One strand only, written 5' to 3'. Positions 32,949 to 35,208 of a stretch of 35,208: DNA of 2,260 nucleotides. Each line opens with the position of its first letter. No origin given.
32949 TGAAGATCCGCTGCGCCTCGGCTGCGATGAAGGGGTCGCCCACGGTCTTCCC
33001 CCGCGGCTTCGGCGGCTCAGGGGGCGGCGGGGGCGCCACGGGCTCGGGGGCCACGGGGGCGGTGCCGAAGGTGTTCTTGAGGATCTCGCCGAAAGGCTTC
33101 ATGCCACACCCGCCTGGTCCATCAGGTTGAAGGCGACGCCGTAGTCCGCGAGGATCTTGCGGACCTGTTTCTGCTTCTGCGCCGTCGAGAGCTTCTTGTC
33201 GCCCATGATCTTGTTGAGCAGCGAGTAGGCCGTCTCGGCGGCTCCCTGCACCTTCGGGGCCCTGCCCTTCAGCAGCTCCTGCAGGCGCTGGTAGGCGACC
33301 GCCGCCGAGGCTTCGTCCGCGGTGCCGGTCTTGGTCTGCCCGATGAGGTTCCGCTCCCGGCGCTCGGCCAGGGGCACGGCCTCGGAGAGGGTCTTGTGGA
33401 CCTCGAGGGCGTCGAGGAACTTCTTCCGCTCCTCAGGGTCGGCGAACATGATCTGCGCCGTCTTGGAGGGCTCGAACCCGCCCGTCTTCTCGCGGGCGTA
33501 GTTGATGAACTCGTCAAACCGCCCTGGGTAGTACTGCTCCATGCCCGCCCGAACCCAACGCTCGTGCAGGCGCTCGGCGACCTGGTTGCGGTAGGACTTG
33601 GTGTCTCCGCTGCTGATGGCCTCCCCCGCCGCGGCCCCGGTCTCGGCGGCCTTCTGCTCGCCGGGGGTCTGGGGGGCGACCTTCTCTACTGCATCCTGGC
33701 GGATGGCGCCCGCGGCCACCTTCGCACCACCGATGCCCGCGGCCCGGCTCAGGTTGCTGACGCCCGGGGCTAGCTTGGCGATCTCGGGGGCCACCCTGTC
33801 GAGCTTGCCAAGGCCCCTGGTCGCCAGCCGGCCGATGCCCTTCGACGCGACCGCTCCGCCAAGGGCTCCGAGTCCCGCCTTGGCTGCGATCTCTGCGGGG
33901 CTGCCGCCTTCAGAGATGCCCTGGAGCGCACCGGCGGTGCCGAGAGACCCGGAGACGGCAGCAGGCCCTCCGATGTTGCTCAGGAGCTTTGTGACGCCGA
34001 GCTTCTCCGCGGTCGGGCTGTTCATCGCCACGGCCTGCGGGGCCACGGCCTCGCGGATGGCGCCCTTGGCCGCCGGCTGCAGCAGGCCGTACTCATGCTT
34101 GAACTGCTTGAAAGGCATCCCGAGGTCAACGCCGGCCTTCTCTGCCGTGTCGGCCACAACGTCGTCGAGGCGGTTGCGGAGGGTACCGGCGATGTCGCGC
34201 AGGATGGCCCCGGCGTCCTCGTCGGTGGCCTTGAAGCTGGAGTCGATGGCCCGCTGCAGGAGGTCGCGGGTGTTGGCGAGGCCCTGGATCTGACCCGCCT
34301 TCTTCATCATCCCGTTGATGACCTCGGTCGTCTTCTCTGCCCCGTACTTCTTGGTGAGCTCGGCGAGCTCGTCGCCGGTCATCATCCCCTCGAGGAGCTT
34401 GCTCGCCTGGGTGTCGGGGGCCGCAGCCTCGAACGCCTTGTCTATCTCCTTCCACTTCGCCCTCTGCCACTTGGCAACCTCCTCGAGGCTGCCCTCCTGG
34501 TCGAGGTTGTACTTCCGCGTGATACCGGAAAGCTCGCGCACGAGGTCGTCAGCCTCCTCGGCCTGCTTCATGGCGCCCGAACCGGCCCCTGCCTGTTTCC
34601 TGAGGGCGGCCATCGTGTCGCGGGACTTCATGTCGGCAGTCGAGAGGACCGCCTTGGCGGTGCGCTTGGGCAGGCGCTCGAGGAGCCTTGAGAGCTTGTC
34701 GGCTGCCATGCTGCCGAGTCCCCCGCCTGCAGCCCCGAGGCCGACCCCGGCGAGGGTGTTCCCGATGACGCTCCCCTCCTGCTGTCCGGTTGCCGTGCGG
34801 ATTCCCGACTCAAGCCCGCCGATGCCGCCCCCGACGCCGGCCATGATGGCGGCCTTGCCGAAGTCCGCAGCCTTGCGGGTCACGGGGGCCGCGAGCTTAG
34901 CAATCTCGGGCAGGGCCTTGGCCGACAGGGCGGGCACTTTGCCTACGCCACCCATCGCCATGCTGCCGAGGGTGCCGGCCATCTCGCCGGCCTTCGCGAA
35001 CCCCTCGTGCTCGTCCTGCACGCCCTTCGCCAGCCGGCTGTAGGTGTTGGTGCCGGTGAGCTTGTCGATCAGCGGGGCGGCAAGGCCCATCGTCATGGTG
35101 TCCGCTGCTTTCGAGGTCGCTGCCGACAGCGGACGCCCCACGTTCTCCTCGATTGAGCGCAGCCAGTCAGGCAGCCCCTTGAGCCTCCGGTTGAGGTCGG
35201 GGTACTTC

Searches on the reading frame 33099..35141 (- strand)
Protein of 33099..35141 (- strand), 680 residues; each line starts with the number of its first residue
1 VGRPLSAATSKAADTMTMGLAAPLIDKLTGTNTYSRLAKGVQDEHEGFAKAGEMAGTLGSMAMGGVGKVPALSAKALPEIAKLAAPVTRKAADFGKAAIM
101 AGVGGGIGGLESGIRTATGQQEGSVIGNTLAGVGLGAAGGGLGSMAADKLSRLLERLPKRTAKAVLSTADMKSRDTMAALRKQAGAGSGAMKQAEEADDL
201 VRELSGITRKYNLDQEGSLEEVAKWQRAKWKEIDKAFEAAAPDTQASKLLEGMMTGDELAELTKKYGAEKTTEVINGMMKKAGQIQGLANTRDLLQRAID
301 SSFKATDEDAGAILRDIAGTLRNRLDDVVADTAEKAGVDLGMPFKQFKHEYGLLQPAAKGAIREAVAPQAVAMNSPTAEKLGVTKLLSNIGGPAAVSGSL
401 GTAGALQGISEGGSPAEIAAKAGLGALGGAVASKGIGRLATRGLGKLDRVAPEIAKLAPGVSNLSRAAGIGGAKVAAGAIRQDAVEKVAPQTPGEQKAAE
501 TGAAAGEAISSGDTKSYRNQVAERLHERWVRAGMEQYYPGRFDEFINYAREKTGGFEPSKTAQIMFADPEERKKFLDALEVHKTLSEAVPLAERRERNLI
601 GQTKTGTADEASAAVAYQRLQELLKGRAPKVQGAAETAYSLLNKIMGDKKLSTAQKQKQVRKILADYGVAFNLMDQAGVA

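Call 8: search_protein_families(library=pfam, proteins=[window:33099-35141:-], max_evalue=0.01)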
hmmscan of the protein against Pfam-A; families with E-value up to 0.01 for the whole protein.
window:33099-35141:- (680 aa): 1 family
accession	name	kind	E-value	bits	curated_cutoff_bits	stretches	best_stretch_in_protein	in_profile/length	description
PF03448.22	MgtE_N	-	0.00035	21.5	25.9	0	143-181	59-97/102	MgtE intracellular N domain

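Call 17: search_protein_families(library=phrogs, proteins=[window:33099-35141:-], max_evalue=0.01)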
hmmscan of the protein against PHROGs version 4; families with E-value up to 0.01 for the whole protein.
window:33099-35141:- (680 aa): 0 families

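Call 74: search_solved_structures(query=window:33099-35141:-, max_evalue=1)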
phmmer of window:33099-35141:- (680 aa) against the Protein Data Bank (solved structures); distinct sequences matched with E-value up to 1: 1.
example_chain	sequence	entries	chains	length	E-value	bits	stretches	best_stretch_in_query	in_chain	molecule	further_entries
1tzt_A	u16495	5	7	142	0.81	11.4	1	198-282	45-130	N utilization substance protein B homolog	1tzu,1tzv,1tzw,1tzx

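Call 75: search_protein_families(library=ncbifam, proteins=[window:33099-35141:-], max_evalue=0.01)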
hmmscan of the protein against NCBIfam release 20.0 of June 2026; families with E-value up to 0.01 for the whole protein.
window:33099-35141:- (680 aa): 0 families
